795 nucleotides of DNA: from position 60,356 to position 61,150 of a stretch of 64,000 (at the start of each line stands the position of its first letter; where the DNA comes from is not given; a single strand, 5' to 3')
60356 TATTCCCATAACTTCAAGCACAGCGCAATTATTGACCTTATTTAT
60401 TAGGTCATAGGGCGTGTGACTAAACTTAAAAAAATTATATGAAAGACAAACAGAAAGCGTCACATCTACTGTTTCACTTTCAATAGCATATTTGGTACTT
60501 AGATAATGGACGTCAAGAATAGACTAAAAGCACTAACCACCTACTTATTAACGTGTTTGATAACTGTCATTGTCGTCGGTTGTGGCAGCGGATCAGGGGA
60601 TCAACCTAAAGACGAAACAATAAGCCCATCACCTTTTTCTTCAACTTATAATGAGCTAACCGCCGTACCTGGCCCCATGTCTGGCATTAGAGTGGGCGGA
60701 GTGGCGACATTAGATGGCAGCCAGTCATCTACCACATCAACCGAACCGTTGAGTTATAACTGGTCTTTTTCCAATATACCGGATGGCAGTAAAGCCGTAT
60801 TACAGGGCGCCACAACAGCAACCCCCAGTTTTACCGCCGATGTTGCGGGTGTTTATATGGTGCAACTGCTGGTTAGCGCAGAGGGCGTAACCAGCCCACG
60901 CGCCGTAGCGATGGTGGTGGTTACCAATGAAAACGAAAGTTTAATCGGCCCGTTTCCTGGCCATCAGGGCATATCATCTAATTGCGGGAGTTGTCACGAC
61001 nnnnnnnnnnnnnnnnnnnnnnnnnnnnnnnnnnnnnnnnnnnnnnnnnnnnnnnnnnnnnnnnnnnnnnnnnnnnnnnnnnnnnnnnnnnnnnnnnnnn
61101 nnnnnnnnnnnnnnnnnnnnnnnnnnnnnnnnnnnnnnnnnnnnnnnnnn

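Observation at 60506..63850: Giant ~36/37-haem c-type cytochrome lipoprotein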

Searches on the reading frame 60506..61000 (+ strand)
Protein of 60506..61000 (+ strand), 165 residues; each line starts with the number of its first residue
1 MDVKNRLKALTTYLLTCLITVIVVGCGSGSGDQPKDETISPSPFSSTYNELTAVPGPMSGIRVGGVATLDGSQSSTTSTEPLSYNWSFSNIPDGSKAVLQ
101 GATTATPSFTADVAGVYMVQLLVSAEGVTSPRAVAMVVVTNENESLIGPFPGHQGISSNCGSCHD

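Call 69: search_protein_representatives(protein=window:60506-61000:+)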
Query: 165 residues. Proteins with E-value up to 0.001 (for the whole library): 11067; up to 1e-10: 5377; up to 1e-30: 1464. The best 150 are listed.
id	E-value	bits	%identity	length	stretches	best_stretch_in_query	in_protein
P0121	4.4e-159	540.2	42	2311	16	52-143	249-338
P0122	9.3e-159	539.2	39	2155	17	62-149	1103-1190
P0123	6.6e-158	536.4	37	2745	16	59-144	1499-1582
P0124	4.8e-154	523.9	37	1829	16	59-143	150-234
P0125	7.7e-147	500.5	34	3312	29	58-136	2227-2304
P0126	6.1e-139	474.8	36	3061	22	52-162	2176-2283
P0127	1.1e-133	457.7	43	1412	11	53-145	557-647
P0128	9.1e-126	432.0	36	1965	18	32-141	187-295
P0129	8.6e-125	428.8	34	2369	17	52-143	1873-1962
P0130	6.6e-123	422.7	40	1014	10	54-140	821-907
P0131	9.1e-119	409.3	39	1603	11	50-141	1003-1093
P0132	5.4e-117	403.5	40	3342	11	53-131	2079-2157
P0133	1.9e-114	395.2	38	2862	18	71-137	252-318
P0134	4.2e-114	394.1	40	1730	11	61-147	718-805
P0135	5.0e-114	393.9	39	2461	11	46-140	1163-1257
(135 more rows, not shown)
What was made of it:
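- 60659..60934 (+): N-terminal PKD/Ig-like beta-sandwich domain (aa ~52-143). A search of protein representatives hits multi-PKD proteins (call 69).
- Tried and rejected: Exhaustive representative search with aa 1-165 (call 69).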
